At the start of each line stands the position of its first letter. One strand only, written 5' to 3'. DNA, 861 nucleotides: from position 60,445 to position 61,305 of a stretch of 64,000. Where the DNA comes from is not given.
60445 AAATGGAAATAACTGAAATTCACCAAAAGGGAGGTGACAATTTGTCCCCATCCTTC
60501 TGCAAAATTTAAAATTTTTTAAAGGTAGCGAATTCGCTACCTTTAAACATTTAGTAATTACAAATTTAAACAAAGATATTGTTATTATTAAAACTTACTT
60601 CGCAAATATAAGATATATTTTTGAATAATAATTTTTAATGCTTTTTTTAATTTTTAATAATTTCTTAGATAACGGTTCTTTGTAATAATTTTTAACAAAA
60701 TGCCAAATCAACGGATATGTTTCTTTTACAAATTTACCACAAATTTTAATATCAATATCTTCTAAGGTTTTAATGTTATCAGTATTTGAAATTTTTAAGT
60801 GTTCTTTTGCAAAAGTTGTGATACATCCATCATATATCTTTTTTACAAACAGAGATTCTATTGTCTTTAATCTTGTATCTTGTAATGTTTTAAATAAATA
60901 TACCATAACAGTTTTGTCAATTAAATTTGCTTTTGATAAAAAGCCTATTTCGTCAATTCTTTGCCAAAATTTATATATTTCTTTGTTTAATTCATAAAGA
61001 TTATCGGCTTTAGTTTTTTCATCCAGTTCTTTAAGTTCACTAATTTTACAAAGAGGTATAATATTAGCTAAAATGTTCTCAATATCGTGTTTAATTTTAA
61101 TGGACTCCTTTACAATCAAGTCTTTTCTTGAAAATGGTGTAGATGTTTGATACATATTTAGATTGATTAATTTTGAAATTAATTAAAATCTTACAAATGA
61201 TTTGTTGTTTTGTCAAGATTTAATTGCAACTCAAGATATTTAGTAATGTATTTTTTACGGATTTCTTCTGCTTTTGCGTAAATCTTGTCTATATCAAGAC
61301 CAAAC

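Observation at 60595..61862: Panacea (DUF4065)-domain antitoxin-like gene with an unknown downstream partner: putative toxin-antitoxin or anti-defence pair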

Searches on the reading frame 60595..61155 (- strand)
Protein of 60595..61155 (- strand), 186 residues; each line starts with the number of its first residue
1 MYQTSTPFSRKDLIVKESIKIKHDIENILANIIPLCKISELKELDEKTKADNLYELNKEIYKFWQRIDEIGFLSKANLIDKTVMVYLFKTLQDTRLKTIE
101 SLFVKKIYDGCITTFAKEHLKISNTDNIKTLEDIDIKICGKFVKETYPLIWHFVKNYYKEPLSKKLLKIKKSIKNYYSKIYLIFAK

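Call 3: search_protein_families(library=pfam, proteins=[window:60595-61155:-], max_evalue=1)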
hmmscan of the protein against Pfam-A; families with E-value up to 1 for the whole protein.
window:60595-61155:- (186 aa): 1 family
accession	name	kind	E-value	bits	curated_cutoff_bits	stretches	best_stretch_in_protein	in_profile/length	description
PF24606.1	CEMIP_beta-hel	-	0.062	13.5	27.3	1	119-180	5-64/212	CEMIP beta-helix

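Call 4: search_protein_families(library=phrogs, proteins=[window:60595-61155:-], max_evalue=1)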
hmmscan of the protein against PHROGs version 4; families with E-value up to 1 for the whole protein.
window:60595-61155:- (186 aa): 3 families
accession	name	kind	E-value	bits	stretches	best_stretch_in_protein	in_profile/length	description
phrog_35650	-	moron, auxiliary metabolic gene and host takeover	0.018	15.5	1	42-93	135-186/224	MazF-like growth inhibitor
phrog_14239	-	unknown function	0.042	15.1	0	55-86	30-60/65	-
phrog_22514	-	DNA, RNA and nucleotide metabolism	0.25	12.4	0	31-83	96-147/187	HNH endonuclease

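Call 5: search_protein_families(library=padloc, proteins=[window:60595-61155:-], max_evalue=1)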
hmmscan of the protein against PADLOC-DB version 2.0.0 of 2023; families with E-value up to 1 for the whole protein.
window:60595-61155:- (186 aa): 0 families

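Call 10: search_dna_similar(query=window:60595-61155:-, collection=phages, mode=protein, max_evalue=0.01)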
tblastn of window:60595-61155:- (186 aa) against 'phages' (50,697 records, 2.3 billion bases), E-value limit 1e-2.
No match.

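Call 12: find_homologous_proteins(query=window:60595-61155:-, max_evalue=0.01)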
Query window:60595-61155:- (186 aa): 8 proteins with E <= 0.01 among 196 candidates.
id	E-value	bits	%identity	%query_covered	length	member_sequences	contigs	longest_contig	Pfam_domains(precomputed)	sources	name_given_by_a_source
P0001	1.2e-113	395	100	100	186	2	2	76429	-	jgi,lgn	jgi:hypothetical protein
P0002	1.4e-101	356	94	100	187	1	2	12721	-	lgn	-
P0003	2.5e-94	332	92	88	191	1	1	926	-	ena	-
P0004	8.0e-82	292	80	88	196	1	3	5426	-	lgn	-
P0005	2.4e-81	290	81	88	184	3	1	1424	-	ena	-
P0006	7.5e-81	288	82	88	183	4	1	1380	-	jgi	jgi:hypothetical protein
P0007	8.2e-78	279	73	100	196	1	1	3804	-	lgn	-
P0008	5.9e-35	139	55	81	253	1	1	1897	-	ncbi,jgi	jgi:hypothetical protein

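Call 14: find_encoding_contigs(protein=P0001, flank=10000, max_places=4)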
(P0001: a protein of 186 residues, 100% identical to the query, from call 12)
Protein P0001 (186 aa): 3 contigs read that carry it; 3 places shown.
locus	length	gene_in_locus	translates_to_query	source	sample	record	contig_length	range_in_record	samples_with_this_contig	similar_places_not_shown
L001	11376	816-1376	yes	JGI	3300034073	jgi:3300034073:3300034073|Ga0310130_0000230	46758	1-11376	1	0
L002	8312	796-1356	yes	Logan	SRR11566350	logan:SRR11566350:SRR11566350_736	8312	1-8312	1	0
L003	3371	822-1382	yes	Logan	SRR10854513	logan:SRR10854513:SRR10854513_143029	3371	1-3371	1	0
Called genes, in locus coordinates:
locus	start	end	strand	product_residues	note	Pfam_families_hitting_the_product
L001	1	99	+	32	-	?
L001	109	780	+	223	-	-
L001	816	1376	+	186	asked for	-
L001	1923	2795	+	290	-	-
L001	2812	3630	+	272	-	-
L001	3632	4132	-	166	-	-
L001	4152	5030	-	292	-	-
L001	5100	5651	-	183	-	PF00959:Phage_lysozyme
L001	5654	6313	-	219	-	-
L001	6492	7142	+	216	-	-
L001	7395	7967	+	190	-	-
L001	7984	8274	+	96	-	-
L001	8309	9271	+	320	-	-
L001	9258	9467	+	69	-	-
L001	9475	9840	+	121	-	-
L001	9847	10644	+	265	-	-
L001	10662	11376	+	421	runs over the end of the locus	PF18127:NAMPT_N, PF04095:NAPRTase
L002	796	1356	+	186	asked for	-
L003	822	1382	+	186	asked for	-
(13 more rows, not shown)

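Call 15: find_encoding_contigs(protein=P0002, flank=10000, max_places=4)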
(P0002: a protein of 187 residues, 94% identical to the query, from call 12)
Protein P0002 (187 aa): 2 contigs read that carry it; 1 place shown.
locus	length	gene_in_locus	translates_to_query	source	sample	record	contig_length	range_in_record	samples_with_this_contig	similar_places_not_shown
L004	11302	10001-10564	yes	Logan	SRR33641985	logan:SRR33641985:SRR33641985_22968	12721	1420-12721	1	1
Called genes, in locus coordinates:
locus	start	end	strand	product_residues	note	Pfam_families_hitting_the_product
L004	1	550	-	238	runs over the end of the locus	-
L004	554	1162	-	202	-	-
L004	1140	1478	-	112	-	-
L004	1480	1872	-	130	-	-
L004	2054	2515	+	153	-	-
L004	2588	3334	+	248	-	PF04404:ERF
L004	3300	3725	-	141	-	-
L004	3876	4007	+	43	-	-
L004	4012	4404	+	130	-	-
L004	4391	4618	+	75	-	-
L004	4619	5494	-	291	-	-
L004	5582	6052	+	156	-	-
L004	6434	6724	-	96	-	-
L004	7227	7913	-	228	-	PF02463:SMC_N, PF13476:AAA_23 (faint), PF13401:AAA_22 (faint), PF13304:AAA_21 (faint)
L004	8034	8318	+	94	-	-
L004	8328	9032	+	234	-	-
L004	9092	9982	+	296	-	-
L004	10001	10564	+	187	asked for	-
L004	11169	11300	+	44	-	?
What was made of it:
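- On PanAT toxin-antitoxin system: L004 has a fourth gene inserted (call 15).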

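Call 23: find_encoding_contigs(protein=P0007, flank=10000, max_places=3)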
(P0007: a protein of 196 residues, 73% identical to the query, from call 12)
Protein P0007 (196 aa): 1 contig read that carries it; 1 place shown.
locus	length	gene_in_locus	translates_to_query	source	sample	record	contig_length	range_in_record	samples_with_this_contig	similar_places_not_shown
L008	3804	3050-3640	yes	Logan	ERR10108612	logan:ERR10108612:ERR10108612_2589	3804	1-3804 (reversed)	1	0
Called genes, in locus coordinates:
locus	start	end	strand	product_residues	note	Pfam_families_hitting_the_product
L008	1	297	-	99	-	?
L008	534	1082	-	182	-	PF13274:SocA_Panacea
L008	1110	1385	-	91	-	-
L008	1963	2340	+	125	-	-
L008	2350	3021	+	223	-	-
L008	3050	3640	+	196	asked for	-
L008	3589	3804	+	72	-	?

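Call 24: find_encoding_contigs(protein=P0004, flank=10000, max_places=3)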
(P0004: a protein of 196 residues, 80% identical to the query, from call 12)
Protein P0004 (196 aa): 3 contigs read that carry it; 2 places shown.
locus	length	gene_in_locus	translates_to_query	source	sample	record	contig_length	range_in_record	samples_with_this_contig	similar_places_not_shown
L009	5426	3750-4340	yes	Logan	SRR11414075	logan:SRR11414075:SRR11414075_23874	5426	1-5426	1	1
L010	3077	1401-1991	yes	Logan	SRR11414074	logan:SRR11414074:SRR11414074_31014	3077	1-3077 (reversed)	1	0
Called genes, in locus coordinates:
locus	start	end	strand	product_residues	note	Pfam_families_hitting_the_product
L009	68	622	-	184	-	PF13274:SocA_Panacea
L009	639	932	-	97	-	-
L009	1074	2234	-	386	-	PF12323:HTH_OrfB_IS605, PF01385:OrfB_IS605, PF07282:Cas12f1-like_TNB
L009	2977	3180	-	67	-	-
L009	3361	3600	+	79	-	-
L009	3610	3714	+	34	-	-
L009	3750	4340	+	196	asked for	-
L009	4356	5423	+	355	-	PF07282:Cas12f1-like_TNB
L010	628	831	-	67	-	-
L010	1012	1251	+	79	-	-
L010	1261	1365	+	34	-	-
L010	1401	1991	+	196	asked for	-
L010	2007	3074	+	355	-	PF07282:Cas12f1-like_TNB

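Call 25: find_encoding_contigs(protein=P0008, flank=10000, max_places=3)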
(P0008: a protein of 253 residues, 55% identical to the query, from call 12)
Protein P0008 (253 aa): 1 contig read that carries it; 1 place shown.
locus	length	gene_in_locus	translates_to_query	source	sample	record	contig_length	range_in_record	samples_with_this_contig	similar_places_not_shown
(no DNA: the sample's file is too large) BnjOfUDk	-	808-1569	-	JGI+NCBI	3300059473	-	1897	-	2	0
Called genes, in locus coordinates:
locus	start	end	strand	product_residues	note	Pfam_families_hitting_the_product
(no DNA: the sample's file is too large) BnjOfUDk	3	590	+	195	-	?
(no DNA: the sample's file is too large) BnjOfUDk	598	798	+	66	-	-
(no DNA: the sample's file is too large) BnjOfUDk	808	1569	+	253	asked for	-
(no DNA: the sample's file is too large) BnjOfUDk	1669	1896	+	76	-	?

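Call 29: search_protein_representatives(alignment_id=A1)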
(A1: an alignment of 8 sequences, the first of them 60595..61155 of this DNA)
Query: 8 sequences, 189 profile positions. Proteins with E-value up to 0.001 (for the whole library): 10; up to 1e-10: 7; up to 1e-30: 2. The best 10 are listed.
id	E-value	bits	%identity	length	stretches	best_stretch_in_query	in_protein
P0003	2.8e-99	346.9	-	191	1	1-188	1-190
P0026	6.6e-49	182.6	-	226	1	3-184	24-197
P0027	3.2e-29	118.5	-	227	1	3-174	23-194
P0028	7.0e-24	101.1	-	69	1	1-67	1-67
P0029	7.0e-20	88.0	-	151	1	70-182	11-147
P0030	4.6e-14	69.0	-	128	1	96-181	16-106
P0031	1.9e-11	60.5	-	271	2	47-164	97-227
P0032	1.4e-10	57.7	-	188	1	10-158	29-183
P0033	3.5e-05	40.1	-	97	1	3-71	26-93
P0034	6.3e-04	36.0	-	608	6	80-113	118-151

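Call 31: predict_structure(alignment_id=A1)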
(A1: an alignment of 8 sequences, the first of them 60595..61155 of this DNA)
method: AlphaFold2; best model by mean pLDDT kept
length: 186 residues; sequences in the alignment: 8
mean_pLDDT: 61.0   pTM: 0.41
mean pLDDT of the five models: 61.0, 57.1, 56.7, 55.4, 53.0
residues with pLDDT >= 90: 0; 70-90: 60; 50-70: 79; < 50: 47
segments of 3 or more residues with pLDDT < 50: 1-4, 96-109, 162-186
pLDDT, mean of each block of 10 residues (from residue 1): 54 75 76 73 77 76 70 65 59 49 45 64 72 64 59 56 43 38 34
secondary structure, 60 per line:
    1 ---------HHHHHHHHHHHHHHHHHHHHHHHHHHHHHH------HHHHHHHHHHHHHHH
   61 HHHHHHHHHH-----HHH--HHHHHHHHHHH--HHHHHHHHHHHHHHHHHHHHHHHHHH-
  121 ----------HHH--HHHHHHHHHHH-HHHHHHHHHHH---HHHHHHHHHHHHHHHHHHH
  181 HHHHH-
elements in order: H10-39 H46-70 H81-91 H94-119 H136-146 H148-158 H162-185
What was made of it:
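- Tried and rejected: Structure prediction: the first model (8-sequence alignment) had pLDDT 61 (call 31).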

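Call 35: find_homologous_proteins(query=A3, max_evalue=0.01)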
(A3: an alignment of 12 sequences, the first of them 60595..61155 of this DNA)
Query A3 (12 sequences) (186 aa, profile of the alignment): 13 proteins with E <= 0.01 among 8000 candidates.
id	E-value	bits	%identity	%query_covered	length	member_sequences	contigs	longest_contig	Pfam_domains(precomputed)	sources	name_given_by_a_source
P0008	5.0e-78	280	55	81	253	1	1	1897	-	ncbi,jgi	jgi:hypothetical protein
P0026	6.5e-75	270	48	86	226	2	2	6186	-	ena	-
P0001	1.7e-73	265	100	100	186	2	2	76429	-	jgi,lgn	jgi:hypothetical protein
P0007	2.6e-73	264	73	100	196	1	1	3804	-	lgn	-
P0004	1.2e-72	262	80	88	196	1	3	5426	-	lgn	-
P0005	3.4e-72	261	81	88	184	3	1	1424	-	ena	-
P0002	7.1e-72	260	94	100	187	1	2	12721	-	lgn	-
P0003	2.5e-70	255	92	88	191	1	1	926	-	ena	-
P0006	6.0e-69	250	82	88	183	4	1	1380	-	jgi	jgi:hypothetical protein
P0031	8.3e-67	243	37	55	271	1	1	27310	-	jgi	jgi:hypothetical protein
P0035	1.8e-48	183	33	81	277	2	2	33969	-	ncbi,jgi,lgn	jgi:hypothetical protein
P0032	6.0e-44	168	33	58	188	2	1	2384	-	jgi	jgi:hypothetical protein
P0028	1.9e-13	69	67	36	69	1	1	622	-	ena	-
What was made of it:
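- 60595..61155 (-): Partner: 186-aa basic (pI 9.4) all-helical protein of a very rare family. It has no TM segment and no known domain or fold. 8 and 13 homologues in the 5.8-billion database (calls 12, 35) and 10 in 1.8 billion representatives (call 29).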

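Call 36: find_encoding_contigs(protein=P0026, flank=6000, max_places=2)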
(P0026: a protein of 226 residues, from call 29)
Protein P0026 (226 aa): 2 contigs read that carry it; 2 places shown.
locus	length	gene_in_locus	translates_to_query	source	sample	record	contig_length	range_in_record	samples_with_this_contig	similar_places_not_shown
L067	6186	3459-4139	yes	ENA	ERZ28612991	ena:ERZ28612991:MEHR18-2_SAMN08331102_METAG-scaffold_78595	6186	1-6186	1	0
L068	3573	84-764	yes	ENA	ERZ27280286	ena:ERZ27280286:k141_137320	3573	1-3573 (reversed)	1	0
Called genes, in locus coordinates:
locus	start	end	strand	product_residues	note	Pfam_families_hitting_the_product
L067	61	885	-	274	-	PF01790:LGT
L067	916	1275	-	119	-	-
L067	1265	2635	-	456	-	PF00083:Sugar_tr, PF07690:MFS_1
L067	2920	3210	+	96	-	-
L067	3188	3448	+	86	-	-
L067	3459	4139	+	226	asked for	-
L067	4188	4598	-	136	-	PF00210:Ferritin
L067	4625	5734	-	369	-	PF00180:Iso_dh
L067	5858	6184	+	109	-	?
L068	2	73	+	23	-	?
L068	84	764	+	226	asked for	-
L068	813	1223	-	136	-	PF00210:Ferritin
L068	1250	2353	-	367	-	PF00180:Iso_dh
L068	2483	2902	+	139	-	-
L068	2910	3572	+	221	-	?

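Call 37: find_encoding_contigs(protein=P0031, flank=6000, max_places=2)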
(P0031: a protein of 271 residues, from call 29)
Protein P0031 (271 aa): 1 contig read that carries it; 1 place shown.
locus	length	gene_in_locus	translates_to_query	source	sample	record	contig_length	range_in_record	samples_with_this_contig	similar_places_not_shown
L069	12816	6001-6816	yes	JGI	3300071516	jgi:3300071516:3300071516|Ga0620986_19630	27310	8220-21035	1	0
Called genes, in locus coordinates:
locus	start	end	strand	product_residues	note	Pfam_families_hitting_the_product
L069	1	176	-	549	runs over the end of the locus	-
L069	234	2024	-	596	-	PF01368:DHH, PF02272:DHHA1, PF17768:RecJ_OB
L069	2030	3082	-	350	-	PF00268:Ribonuc_red_sm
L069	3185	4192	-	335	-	PF02504:FA_synthesis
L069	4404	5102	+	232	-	PF01738:DLH (faint), PF02129:Peptidase_S15, PF12146:Hydrolase_4, PF00561:Abhydrolase_1 (weak), PF00326:Peptidase_S9 (faint)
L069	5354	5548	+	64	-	-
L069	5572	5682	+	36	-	-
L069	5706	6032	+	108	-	-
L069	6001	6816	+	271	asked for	-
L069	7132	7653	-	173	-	PF01288:HPPK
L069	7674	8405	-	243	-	PF02463:SMC_N (faint), PF00005:ABC_tran, PF13304:AAA_21 (faint)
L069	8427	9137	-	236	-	PF01925:TauE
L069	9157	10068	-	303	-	PF13393:tRNA-synt_His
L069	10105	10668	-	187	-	PF08207:EFP_N, PF01132:EFP, PF09285:Elong-fact-P_C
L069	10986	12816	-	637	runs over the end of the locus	-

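Call 38: find_encoding_contigs(protein=P0035, flank=6000, max_places=2)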
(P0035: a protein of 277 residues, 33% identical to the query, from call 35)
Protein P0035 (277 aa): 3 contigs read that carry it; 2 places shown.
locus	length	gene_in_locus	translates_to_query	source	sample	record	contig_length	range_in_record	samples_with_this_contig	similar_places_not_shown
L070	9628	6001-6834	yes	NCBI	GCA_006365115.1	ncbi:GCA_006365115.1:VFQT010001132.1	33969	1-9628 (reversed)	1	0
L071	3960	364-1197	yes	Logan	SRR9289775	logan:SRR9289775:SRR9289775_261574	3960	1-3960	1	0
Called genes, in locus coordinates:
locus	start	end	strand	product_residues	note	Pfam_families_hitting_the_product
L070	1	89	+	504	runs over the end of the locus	PF00772:DnaB, PF03796:DnaB_C, PF13481:AAA_25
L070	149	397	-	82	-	-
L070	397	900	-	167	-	PF06114:Peptidase_M78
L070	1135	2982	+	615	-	PF13667:ThiC-associated, PF01964:ThiC_Rad_SAM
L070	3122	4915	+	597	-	PF10592:AIPR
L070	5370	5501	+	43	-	-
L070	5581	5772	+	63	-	-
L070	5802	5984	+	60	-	-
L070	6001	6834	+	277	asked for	-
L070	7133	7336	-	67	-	PF02597:ThiS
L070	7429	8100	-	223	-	-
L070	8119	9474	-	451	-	PF01654:Cyt_bd_oxida_I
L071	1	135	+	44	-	?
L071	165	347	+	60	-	-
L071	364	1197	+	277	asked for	-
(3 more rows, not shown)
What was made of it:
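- One copy lies next to an AIPR abortive-infection gene (calls 36-38).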

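Call 54: predict_structure(alignment_id=A4)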
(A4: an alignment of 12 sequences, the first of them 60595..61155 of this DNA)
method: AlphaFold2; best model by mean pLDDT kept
length: 186 residues; sequences in the alignment: 12
mean_pLDDT: 73.1   pTM: 0.58
mean pLDDT of the five models: 73.1, 70.8, 66.9, 65.5, 63.6
residues with pLDDT >= 90: 1; 70-90: 121; 50-70: 58; < 50: 6
segments of 3 or more residues with pLDDT < 50: 1-4
pLDDT, mean of each block of 10 residues (from residue 1): 59 77 81 78 80 85 76 59 67 60 76 87 87 83 80 72 55 66 55
secondary structure, 60 per line:
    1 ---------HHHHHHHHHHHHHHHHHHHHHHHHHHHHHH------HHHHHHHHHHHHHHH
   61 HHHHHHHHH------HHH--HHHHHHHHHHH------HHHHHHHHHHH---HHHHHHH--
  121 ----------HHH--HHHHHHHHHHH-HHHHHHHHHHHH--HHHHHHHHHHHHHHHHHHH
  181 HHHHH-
elements in order: H10-39 H46-69 H81-91 H98-108 H112-118 H136-146 H148-159 H162-185
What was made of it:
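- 60595..61155 (-): AF2 pLDDT 73, seven to eight helices (call 54).
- On PanAT toxin-antitoxin system: No complex prediction was available and the structure-prediction quota was used on the partner alone (calls 31, 54).
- Tried and rejected: The second (12 sequences) had pLDDT 73 and pTM 0.58 (call 54).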

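Call 60: fold_search(model_id=the predicted structure, library=viral)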
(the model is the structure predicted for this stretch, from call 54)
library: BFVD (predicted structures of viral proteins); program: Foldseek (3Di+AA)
matches with E <= 10: 191; with E <= 0.001: 0
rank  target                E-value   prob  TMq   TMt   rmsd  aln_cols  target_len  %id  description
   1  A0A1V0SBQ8            3.7e-01  0.63  0.35  0.26  17.8       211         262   16  t-SNARE complex subunit, syntaxin [Catovirus CTV1]
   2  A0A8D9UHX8            9.2e-01  0.10  0.17  0.15  20.8       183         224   16  Uncharacterized protein [Bacteriophage sp.]
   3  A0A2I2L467            9.6e-01  0.21  0.26  0.13  13.1       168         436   14  F-box domain-containing protein [Orpheovirus IHUMI-LCC2]
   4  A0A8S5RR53            1.1e+00  0.28  0.30  0.37  16.3       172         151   14  Uncharacterized protein [Siphoviridae sp. ctwNf2]
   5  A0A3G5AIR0            1.2e+00  0.25  0.34  0.25  13.8       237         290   14  Syntaxin-2 isoform X3 [Sylvanvirus sp.]
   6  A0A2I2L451            1.4e+00  0.20  0.28  0.14  11.8       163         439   13  Uncharacterized protein [Orpheovirus IHUMI-LCC2]
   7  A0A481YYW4            1.7e+00  0.12  0.24  0.24  24.2       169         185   13  Transmembrane protein [Marseillevirus LCMAC202]
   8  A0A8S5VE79            1.7e+00  0.10  0.23  0.06  29.1       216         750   10  Tail tape measure protein [Siphoviridae sp. ctClL93]
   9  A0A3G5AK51            1.7e+00  0.08  0.19  0.10  17.5       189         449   12  Glycosyltransferase [Solumvirus sp.]
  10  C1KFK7                2.0e+00  0.15  0.26  0.36   9.3       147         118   15  Uncharacterized protein [Lactobacillus phage Lb338-1]
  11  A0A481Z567            2.2e+00  0.07  0.21  0.15  17.4       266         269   13  Uncharacterized protein [Pithovirus LCPAC102]
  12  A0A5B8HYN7            2.3e+00  0.16  0.27  0.31  11.7       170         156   14  Uncharacterized protein [Mimiviridae sp. ChoanoV1]
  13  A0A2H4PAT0            2.4e+00  0.14  0.29  0.31  22.7       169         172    9  (no name in the UniProt tables at hand)
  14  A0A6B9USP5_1          2.5e+00  0.18  0.31  0.09   8.4       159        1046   12  (no name in the UniProt tables at hand)
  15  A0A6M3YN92            2.5e+00  0.07  0.21  0.17  46.3       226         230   10  Transcriptional activator [Alteromonas phage vB_AcoS-R7M]
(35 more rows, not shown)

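Call 61: search_protein_families(library=pfam, proteins=[L004:9092-9982:+, L004:8034-8318:+, L009:639-932:-, L009:68-622:-, L070:5802-5984:+, L070:6001-6834:+, L008:1963-2340:+], max_evalue=0.1)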
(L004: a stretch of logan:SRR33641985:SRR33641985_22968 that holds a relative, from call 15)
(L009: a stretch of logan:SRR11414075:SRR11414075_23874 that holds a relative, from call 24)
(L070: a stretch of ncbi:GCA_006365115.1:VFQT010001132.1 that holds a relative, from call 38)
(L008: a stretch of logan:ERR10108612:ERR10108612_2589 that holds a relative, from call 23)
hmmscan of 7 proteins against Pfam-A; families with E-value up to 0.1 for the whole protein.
L004:9092-9982:+ (296 aa): 0 families

L004:8034-8318:+ (94 aa): 0 families

L009:639-932:- (97 aa): 0 families

L009:68-622:- (184 aa): 1 family
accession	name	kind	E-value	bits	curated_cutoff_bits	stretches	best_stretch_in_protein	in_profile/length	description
PF13274.11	SocA_Panacea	-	1.9e-10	42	25.7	1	33-140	1-108/113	Antitoxin SocA-like, Panacea domain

L070:5802-5984:+ (60 aa): 0 families

L070:6001-6834:+ (277 aa): 1 family
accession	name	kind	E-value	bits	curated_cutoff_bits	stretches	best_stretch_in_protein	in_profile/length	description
PF06596.16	PsbX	-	0.03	14.8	25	1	12-32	17-37/38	Photosystem II reaction centre X protein (PsbX)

L008:1963-2340:+ (125 aa): 0 families

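Call 63: find_related_loci(query=A4, collection=viral_contigs, flank=8000)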
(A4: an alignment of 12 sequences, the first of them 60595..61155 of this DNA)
Query A4 (186 aa) in viral_contigs; peptide patterns used: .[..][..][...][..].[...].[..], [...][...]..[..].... (x = any residue, [..] = any of these).
149 stretches matched a pattern, but none encodes a relative of the query by tblastn (E <= 1e-3).

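Call 64: find_related_loci(query=A4, collection=metagenome_contigs, flank=5000)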
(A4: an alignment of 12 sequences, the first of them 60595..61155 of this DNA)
Query A4 (186 aa) in metagenome_contigs; peptide patterns used: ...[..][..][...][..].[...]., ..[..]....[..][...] (x = any residue, [..] = any of these).
600 stretches matched a pattern (row limit reached: there are more); 1 encode a relative of the query (tblastn E <= 1e-3); 1 distinct loci.
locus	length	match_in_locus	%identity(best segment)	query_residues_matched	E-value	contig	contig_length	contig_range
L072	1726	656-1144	96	1-163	3e-110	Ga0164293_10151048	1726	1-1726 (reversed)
